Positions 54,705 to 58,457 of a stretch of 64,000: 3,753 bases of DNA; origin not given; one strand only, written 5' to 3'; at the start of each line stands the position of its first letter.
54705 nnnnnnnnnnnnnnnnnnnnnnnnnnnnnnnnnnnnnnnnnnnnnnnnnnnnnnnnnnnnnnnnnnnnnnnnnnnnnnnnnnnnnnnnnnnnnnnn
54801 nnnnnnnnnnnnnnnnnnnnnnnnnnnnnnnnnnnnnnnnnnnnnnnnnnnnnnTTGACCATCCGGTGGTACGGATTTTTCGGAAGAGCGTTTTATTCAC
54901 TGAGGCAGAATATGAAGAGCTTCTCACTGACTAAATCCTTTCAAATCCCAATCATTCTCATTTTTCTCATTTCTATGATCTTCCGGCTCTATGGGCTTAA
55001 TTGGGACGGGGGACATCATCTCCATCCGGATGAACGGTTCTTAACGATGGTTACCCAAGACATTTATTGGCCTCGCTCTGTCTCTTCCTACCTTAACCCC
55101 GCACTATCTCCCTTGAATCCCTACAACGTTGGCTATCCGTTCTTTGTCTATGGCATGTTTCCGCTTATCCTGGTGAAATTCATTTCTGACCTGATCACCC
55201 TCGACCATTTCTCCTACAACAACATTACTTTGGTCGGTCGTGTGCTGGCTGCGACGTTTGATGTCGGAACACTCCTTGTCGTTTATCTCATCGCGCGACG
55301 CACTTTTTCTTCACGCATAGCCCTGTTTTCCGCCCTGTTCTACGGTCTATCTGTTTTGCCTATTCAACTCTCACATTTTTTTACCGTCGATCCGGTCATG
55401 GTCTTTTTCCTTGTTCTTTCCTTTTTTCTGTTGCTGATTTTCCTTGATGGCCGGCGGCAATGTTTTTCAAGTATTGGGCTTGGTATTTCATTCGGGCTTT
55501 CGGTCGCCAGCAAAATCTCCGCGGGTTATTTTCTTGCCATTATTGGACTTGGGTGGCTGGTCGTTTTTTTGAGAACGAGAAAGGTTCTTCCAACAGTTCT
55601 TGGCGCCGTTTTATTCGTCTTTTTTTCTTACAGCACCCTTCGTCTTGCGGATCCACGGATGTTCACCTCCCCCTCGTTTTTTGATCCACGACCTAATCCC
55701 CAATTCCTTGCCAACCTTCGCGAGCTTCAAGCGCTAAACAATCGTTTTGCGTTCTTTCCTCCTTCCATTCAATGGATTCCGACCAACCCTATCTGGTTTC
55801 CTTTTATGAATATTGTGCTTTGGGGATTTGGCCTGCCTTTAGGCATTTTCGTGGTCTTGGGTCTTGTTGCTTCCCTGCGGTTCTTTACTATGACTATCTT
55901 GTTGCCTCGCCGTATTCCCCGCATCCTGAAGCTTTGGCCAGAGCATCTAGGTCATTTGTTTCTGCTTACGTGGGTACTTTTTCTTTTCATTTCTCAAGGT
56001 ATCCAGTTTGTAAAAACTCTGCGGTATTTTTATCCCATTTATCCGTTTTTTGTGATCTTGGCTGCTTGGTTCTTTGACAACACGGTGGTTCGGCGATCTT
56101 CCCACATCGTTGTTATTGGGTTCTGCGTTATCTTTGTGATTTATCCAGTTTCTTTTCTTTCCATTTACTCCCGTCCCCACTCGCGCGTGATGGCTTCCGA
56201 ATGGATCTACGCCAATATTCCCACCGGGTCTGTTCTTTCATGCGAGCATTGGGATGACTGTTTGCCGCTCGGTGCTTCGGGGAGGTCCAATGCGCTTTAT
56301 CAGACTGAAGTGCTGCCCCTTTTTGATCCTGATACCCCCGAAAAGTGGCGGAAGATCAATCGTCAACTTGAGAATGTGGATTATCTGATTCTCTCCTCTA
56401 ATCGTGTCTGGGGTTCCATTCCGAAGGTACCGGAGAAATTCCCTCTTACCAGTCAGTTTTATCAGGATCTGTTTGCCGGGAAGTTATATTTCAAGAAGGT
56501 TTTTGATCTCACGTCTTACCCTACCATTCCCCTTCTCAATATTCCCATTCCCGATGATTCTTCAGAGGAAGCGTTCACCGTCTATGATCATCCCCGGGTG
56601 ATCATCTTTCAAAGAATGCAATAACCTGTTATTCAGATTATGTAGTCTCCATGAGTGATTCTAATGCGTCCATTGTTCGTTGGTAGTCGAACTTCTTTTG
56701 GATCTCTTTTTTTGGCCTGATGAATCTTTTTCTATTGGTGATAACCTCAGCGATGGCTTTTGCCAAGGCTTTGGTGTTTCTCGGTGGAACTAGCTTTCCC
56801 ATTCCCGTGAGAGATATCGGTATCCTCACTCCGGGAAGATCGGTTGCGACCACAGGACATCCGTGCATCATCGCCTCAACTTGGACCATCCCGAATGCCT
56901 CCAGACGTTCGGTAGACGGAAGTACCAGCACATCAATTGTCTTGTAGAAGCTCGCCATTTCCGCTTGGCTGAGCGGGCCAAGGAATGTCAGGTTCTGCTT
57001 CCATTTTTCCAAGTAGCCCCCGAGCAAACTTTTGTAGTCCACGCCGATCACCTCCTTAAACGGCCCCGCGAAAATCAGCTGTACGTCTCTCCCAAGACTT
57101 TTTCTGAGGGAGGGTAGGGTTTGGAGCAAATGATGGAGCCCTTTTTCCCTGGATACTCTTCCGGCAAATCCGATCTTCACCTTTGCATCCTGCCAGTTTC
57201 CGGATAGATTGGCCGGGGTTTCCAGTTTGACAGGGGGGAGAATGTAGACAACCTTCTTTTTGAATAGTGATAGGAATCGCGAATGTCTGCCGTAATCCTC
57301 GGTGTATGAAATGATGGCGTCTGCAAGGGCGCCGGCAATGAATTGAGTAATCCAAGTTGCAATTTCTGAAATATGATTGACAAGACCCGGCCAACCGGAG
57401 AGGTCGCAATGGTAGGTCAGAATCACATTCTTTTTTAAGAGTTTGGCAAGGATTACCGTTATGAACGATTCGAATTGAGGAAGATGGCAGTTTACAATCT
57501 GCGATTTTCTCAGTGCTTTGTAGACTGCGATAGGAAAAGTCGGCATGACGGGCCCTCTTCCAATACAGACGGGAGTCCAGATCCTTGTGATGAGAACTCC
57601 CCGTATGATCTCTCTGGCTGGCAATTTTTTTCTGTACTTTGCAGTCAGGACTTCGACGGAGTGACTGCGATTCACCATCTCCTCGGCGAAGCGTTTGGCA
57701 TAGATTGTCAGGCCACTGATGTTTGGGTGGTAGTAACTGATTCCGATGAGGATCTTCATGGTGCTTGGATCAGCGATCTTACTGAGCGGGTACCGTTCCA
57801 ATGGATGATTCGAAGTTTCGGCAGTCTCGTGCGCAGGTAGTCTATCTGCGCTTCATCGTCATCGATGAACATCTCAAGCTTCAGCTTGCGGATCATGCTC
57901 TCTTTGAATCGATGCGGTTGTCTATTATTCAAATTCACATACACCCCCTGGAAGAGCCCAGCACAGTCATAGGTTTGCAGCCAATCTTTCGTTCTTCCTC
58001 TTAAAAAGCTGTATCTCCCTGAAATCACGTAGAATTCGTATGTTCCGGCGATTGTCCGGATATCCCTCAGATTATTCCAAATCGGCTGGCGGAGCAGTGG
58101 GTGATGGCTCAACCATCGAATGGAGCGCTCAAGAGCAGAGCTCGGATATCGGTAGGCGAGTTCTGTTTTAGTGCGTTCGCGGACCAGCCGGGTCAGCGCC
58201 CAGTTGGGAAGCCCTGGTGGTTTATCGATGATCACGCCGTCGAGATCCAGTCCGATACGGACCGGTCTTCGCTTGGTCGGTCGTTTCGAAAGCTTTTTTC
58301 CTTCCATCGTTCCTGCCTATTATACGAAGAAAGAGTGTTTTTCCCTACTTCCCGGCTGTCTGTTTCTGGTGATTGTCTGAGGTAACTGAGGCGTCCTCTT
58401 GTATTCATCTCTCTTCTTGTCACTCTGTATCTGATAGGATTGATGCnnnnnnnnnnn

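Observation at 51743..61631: Candidate cell-surface glycosylation locus: three paralogous YYY/DUF2298 GT-C-like membrane proteins, FAD oxidoreductase, GT4, HAD phosphatase and LCP ligase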

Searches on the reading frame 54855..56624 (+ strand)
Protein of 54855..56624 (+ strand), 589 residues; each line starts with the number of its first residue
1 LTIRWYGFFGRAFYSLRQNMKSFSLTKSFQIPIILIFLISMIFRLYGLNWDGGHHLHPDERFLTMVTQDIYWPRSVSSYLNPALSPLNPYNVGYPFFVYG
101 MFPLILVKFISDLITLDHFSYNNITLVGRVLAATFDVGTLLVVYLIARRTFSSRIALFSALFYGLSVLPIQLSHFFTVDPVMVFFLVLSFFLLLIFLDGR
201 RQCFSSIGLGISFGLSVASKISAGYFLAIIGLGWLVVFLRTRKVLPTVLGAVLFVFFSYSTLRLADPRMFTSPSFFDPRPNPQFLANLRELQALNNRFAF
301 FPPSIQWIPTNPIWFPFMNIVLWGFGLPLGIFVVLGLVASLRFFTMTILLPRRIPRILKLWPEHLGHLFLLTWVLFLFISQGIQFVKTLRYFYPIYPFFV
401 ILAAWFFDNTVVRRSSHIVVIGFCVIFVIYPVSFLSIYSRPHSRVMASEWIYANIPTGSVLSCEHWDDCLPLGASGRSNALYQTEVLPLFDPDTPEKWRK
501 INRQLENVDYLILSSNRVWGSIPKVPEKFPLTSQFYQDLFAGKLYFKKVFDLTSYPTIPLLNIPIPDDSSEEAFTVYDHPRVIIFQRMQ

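Call 4: search_protein_families(library=pfam, proteins=[window:54855-56624:+], max_evalue=0.01)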
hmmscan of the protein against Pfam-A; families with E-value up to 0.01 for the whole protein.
window:54855-56624:+ (589 aa): 2 families
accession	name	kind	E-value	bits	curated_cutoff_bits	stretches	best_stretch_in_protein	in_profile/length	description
PF13231.12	PMT_2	-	3.3e-12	47.4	26.1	1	128-258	24-155/160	Dolichyl-phosphate-mannose-protein mannosyltransferase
PF02366.24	PMT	-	1.7e-08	34.7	22.7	1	129-248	86-212/245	Dolichyl-phosphate-mannose-protein mannosyltransferase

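Call 5: search_protein_families(library=ncbifam, proteins=[window:54855-56624:+], max_evalue=0.01)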
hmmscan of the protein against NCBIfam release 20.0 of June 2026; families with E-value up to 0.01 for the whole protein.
window:54855-56624:+ (589 aa): 1 family
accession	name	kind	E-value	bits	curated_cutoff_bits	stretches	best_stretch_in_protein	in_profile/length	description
TIGR03663.1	TIGR03663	subfamily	0.0016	17.5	126.25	1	126-243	71-187/435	flippase activity-associated protein Agl23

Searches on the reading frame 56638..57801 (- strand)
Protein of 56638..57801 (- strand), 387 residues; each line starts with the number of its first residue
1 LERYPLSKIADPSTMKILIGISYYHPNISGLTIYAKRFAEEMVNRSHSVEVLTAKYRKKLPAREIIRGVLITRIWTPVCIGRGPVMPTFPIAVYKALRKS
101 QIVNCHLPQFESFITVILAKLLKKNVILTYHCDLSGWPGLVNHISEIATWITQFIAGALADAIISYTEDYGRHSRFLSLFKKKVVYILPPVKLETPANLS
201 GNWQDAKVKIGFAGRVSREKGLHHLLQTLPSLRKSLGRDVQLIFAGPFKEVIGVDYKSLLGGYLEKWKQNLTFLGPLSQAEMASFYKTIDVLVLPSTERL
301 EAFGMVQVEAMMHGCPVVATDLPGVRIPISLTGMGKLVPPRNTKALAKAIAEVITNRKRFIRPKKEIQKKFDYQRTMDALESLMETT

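Call 4: search_protein_families(library=pfam, proteins=[window:56638-57801:-], max_evalue=0.01)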
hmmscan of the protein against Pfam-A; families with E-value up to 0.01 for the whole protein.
window:56638-57801:- (387 aa): 5 families
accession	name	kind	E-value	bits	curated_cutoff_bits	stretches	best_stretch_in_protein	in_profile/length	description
PF00534.26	Glycos_transf_1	-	4.8e-28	98.3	26.4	1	203-361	11-163/172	Glycosyl transferases group 1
PF13692.12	Glyco_trans_1_4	-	1.6e-25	90.5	27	1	209-356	3-142/142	Glycosyl transferases group 1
PF13439.12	Glyco_transf_4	-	8.7e-14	52.3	28.5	1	29-194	2-169/170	Glycosyltransferase Family 4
PF13579.12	Glyco_trans_4_4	-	3e-11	44.4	29.7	1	30-187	2-155/158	Glycosyl transferase 4-like domain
PF20706.3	GT4-conflict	-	7.1e-07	29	26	1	183-374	173-375/385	Family 4 Glycosyltransferase in conflict systems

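Call 5: search_protein_families(library=ncbifam, proteins=[window:56638-57801:-], max_evalue=0.01)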
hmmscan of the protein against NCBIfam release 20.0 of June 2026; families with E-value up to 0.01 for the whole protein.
window:56638-57801:- (387 aa): 31 families (the best 25 are shown)
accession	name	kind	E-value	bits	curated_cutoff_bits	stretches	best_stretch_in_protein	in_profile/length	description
NF041876.1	EPS_EpsE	equivalog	2.6e-20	73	400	1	204-376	211-385/389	exopolysaccharide biosynthesis GT4 family glycosyltransferase EpsE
TIGR03449.1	mycothiol_MshA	equivalog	1.2e-16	60.6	462.5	1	210-383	223-399/406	D-inositol-3-phosphate glycosyltransferase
NF053787.1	GlcN_PG_synth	equivalog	5.7e-15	55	480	1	210-381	200-353/361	N-acetylglucosaminyl phosphatidylglycerol synthase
TIGR04047.1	MSMEG_0565_glyc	hypoth_equivalog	2.6e-14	53.1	259.85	1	214-376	200-363/373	MSMEG_0565 family glycosyltransferase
TIGR04157.1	glyco_rSAM_CFB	subfamily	3.4e-14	52.7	400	1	210-327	230-337/406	TIGR04157 family glycosyltransferase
TIGR03088.1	stp2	hypoth_equivalog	8.9e-13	48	409.05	1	204-385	191-371/374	TIGR03088 family PEP-CTERM/XrtA system glycosyltransferase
NF012028.0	PRK15484.1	subfamily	1e-12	47.9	618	1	206-360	193-348/380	lipopolysaccharide N-acetylglucosaminyltransferase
TIGR02149.1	glgA_Coryne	subfamily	2.6e-12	46.6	302.4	1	205-358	202-357/391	glycogen synthase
TIGR04063.1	stp3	hypoth_equivalog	9.8e-11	41.2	442.05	1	207-369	213-373/397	TIGR04063 family PEP-CTERM/XrtA system glycosyltransferase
NF046085.1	XrtY_assoc_Gly1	equivalog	3.8e-10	39.2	400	1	110-370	110-367/387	XrtY-associated glycosyltransferase XYAG1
NF047684.1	TeichurnBiosyTuaC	equivalog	4.3e-10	39.1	550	1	207-372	219-374/391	teichuronic acid biosynthesis protein TuaC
TIGR03999.1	thiol_BshA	equivalog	8.6e-10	38.1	273.7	1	268-383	254-369/375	N-acetyl-alpha-D-glucosaminyl L-malate synthase BshA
NF038298.1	EPS_HpsO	equivalog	1.7e-09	37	575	1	204-360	198-356/388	hormogonium polysaccharide biosynthesis glycosyltransferase HpsO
NF038255.1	exopoly_VpsD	equivalog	4.1e-09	35.8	300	1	185-322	180-314/381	VpsD family glycosyltransferase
NF038229.1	Glyco4_Geo_Pelo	equivalog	6e-09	35.4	400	1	216-385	170-334/338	GPMC system family 4 glycosyltransferase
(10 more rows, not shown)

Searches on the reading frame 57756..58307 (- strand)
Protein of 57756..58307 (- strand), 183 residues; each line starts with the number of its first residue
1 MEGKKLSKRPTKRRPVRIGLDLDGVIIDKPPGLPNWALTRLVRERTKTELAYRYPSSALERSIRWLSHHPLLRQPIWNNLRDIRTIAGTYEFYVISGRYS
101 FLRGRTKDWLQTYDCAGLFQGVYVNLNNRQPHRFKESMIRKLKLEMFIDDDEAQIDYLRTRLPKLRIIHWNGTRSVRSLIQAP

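Call 4: search_protein_families(library=pfam, proteins=[window:57756-58307:-], max_evalue=0.01)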
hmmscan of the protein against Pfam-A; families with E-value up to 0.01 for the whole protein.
window:57756-58307:- (183 aa): 0 families

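Call 5: search_protein_families(library=ncbifam, proteins=[window:57756-58307:-], max_evalue=0.01)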
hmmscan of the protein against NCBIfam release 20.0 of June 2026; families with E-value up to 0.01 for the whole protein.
window:57756-58307:- (183 aa): 0 families

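Call 50: search_solved_structures(query=A3, max_evalue=10)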
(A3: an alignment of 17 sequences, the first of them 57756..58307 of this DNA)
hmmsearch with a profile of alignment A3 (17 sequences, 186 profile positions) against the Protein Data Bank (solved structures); distinct sequences matched with E-value up to 10: 1.
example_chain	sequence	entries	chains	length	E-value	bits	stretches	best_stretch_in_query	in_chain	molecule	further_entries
9j5o_A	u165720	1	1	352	0.35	13.8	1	94-143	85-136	tRNA uridine(34) hydroxylase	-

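Call 78: search_protein_families(library=pfam, alignment_id=A3, max_evalue=1)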
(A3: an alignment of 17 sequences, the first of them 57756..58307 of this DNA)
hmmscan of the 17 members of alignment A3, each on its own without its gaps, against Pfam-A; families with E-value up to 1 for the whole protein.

A. member 1, window:57756-58307:- (183 aa): 0 families

B. families by the number of members that match (of 17 scanned): 13 families
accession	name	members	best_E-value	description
PF03767.20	Acid_phosphat_B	4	0.00047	HAD superfamily, subfamily IIIB (Acid phosphatase)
PF24694.1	LNS2_PITM1-3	2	0.0028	PITM 1-3, LNS2 domain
PF13419.12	HAD_2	2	0.0045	Haloacid dehalogenase-like hydrolase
PF25109.1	HAD_PNKP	2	0.018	Polynucleotide kinase PNKP phosphatase domain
PF15656.11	Tox-HDC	1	0.00079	Toxin with a H, D/N and C signature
PF12289.13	Rotavirus_VP1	1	0.0022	Rotavirus VP1 C-terminal domain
PF00067.27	p450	1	0.021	Cytochrome P450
PF06888.18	Put_Phosphatase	1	0.047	Putative Phosphatase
PF21660.3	MCP_C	1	0.063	Filamentous archaeal viruses coat protein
PF05692.17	Myco_haema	1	0.1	Mycoplasma haemagglutinin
PF15608.11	PELOTA_1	1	0.11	PELOTA RNA binding domain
PF18208.6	NES_C_h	1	0.12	Nicking enzyme C-terminal middle helical domain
PF23745.1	ANK_LRRK2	1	0.14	LRRK2 ANK repeat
